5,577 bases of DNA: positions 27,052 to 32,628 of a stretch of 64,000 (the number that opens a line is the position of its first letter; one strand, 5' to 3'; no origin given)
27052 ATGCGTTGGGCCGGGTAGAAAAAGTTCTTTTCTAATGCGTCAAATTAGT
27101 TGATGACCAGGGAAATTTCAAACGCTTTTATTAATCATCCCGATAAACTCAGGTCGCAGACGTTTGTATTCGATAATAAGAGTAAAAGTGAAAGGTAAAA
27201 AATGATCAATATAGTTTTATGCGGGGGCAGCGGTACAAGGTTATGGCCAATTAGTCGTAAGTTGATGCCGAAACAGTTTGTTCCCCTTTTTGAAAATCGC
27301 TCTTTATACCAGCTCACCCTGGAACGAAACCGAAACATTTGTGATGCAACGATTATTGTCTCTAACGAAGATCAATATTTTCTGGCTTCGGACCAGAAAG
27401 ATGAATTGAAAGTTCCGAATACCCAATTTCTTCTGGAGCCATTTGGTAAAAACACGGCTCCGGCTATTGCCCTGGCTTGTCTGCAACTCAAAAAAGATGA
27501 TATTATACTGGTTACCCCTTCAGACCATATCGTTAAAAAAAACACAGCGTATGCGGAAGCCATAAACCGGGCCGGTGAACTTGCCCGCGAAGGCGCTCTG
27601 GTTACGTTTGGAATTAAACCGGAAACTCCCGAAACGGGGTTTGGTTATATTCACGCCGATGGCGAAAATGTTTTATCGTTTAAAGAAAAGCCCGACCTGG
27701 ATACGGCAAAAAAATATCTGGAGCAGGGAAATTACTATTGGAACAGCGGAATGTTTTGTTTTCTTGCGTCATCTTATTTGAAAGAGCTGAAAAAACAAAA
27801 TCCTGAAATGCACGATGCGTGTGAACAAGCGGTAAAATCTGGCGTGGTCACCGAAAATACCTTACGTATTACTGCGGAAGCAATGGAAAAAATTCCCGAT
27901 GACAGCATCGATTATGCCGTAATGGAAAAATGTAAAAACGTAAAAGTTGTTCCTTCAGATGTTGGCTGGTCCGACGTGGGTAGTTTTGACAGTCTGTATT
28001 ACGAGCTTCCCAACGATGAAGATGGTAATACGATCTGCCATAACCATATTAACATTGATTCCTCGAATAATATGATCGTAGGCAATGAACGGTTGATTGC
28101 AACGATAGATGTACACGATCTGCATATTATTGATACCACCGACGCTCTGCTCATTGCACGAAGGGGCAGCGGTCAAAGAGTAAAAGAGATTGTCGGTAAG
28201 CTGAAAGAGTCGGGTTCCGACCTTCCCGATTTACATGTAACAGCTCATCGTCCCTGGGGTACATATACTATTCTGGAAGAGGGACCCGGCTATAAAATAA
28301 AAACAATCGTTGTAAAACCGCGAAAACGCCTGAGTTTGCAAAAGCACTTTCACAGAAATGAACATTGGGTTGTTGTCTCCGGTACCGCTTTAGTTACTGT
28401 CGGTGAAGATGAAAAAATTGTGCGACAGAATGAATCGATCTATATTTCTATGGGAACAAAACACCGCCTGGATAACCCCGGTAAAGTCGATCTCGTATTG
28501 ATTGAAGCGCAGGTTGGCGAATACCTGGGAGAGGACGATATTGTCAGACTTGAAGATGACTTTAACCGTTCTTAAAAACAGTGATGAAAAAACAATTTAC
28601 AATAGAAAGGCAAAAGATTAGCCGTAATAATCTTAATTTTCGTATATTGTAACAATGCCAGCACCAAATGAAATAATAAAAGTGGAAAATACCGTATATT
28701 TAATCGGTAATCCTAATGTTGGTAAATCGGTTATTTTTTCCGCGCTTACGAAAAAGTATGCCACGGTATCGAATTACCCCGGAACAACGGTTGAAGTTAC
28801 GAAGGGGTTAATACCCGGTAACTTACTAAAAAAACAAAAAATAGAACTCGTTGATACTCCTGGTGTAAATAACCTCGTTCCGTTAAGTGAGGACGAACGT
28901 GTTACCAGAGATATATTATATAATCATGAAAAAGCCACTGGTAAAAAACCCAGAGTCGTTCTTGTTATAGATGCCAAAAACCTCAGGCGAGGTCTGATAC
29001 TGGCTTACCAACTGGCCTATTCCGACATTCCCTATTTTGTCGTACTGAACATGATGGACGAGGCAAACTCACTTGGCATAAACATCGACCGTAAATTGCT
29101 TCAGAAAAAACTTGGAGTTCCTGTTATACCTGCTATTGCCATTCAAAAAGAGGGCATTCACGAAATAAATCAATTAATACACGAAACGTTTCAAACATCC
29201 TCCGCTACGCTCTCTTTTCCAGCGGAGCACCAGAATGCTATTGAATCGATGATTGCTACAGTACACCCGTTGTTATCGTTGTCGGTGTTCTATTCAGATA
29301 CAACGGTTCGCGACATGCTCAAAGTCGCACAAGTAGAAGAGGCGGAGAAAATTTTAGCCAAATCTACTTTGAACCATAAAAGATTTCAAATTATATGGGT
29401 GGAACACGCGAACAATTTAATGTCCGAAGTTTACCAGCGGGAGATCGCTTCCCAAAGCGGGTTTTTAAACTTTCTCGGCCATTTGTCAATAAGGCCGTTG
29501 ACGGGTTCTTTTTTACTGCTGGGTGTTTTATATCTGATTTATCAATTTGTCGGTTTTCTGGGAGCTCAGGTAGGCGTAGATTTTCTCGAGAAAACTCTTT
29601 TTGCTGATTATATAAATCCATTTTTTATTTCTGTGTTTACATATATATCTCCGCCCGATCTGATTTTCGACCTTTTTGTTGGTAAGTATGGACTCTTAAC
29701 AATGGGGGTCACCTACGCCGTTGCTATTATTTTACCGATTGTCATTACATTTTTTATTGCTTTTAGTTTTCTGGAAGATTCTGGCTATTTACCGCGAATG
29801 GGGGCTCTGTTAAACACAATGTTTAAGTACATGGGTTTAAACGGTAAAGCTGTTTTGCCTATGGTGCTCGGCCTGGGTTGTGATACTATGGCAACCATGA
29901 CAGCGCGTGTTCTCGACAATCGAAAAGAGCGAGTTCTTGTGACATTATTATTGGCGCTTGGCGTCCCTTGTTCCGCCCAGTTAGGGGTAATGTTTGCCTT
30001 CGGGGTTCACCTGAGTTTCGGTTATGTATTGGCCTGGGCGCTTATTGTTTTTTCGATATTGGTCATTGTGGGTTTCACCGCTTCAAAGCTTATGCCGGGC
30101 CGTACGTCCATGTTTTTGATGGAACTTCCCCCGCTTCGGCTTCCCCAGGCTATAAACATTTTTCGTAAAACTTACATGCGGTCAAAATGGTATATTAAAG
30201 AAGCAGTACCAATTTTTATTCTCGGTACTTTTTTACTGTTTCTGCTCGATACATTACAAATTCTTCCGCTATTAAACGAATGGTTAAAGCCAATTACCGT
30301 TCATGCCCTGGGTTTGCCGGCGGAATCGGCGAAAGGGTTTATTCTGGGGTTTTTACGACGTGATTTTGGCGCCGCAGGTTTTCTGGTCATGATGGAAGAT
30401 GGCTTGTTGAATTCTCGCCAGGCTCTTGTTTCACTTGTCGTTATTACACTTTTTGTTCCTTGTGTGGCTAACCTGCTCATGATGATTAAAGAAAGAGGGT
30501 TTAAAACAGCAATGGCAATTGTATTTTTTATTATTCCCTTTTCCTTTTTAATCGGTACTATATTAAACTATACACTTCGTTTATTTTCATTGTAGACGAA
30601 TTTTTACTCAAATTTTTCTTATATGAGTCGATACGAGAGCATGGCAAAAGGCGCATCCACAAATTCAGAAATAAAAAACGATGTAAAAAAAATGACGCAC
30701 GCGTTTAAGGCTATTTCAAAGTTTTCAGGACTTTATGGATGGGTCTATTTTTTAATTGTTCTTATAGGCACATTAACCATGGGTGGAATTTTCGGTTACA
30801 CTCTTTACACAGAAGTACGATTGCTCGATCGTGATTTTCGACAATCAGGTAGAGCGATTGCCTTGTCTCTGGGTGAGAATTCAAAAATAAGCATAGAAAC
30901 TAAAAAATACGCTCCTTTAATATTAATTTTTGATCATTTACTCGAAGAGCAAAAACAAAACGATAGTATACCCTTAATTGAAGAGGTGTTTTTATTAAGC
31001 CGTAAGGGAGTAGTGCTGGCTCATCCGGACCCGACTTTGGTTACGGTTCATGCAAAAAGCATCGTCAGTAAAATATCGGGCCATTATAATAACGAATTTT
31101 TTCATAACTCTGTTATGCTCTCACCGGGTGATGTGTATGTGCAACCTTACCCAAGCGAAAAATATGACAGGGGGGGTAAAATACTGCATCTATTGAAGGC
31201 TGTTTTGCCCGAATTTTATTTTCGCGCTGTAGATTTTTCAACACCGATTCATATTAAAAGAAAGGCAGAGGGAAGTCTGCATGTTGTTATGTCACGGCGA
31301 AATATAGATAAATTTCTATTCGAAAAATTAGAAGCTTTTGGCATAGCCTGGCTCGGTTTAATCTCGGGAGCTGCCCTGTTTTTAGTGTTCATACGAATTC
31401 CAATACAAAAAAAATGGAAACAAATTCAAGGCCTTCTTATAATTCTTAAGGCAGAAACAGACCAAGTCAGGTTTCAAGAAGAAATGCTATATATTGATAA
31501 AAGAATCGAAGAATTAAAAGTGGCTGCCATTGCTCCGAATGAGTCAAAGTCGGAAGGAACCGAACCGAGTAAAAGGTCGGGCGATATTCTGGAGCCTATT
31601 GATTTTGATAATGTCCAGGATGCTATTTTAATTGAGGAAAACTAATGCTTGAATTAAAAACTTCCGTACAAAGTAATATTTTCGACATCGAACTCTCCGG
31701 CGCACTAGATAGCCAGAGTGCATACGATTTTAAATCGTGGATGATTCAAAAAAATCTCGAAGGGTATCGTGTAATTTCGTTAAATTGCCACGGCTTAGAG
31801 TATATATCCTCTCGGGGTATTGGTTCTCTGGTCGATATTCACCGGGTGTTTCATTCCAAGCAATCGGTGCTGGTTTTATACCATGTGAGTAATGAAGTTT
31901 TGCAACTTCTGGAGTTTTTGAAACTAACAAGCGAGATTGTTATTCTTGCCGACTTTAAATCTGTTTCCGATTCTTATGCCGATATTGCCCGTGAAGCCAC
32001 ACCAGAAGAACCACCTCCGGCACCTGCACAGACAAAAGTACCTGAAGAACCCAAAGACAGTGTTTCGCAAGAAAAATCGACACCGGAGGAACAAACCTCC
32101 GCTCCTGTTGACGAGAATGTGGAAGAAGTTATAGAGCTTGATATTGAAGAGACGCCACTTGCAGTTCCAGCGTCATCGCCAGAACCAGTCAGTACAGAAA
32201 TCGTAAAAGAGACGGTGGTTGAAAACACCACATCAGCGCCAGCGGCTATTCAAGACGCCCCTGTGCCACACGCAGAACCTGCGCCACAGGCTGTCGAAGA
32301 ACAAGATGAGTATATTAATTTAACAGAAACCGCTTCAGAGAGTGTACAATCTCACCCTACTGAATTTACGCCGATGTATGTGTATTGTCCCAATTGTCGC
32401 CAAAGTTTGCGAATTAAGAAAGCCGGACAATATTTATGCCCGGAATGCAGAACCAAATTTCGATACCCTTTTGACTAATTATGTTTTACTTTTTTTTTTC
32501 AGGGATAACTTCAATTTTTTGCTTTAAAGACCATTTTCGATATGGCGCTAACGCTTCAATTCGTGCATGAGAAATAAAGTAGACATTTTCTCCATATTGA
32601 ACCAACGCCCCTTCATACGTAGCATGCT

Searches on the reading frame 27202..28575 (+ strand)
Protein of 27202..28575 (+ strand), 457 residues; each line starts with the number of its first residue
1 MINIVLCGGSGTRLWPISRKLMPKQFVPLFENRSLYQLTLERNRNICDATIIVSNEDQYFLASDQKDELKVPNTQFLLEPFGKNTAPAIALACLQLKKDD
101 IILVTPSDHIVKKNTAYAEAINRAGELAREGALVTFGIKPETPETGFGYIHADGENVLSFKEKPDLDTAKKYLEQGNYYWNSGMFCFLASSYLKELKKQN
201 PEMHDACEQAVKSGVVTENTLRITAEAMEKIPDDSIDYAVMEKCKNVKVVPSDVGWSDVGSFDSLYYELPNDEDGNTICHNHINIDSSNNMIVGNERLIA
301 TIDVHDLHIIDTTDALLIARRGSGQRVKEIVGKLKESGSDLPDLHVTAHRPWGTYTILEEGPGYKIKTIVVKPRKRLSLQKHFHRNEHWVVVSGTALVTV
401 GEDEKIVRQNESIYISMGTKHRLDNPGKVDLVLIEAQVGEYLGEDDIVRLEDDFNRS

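Call 83: search_protein_families(library=pfam, proteins=[window:27202-28575:+], max_evalue=0.00001)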
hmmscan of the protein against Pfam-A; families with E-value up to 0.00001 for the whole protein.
window:27202-28575:+ (457 aa): 5 families
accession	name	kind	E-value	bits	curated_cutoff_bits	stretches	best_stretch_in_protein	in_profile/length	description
PF00483.29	NTP_transferase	-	1.8e-58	198.5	21.2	1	3-270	2-240/245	Nucleotidyl transferase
PF01050.24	MannoseP_isomer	-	6.4e-48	162.2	23.6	1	342-452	6-116/116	Mannose-6-phosphate isomerase C-terminal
PF22640.1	ManC_GMP_beta-helix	-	3.1e-16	59.5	27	1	281-334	2-55/55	MannoseP isomerase/GMP-like beta-helix domain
PF07883.17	Cupin_2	-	2.9e-09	36.9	27.2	1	380-434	12-67/70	Cupin domain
PF12804.13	NTP_transf_3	-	7.4e-08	33.2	27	1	4-126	2-113/160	MobA-like NTP transferase domain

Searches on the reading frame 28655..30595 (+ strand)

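Call 83: search_protein_families(library=pfam, proteins=[window:28655-30595:+], max_evalue=0.00001)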
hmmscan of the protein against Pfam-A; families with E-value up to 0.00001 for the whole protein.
window:28655-30595:+ (646 aa): 4 families
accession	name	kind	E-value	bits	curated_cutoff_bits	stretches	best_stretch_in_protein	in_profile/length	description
PF02421.24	FeoB_N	-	6.1e-46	156.2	27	1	13-173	2-154/156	Ferrous iron transport protein B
PF07670.19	Gate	-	2.2e-27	96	29.6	2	358-450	3-101/104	Nucleoside recognition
PF01926.29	MMR_HSR1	-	3.6e-18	66.2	21.9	1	14-132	2-112/113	50S ribosome-binding GTPase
PF07664.17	FeoB_C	-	1e-11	44.8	26.6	1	458-509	1-54/54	Ferrous iron transport protein B C terminus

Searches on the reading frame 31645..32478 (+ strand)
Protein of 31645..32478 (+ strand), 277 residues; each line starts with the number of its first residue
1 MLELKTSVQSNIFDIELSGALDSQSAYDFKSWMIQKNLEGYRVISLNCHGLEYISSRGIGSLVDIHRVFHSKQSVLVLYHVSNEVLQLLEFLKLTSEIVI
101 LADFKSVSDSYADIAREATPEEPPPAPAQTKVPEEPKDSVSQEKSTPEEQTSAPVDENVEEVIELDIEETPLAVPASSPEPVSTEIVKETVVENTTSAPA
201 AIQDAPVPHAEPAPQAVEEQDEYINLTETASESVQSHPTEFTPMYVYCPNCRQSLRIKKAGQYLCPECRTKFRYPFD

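Call 83: search_protein_families(library=pfam, proteins=[window:31645-32478:+], max_evalue=0.00001)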
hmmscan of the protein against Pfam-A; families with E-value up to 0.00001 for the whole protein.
window:31645-32478:+ (277 aa): 2 families
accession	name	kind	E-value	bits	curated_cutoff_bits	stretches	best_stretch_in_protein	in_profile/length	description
PF01740.26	STAS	-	3.4e-11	43.3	22.6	1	6-100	4-99/106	STAS domain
PF13466.11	STAS_2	-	2.2e-07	31.4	29.2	1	15-92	1-77/80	STAS domain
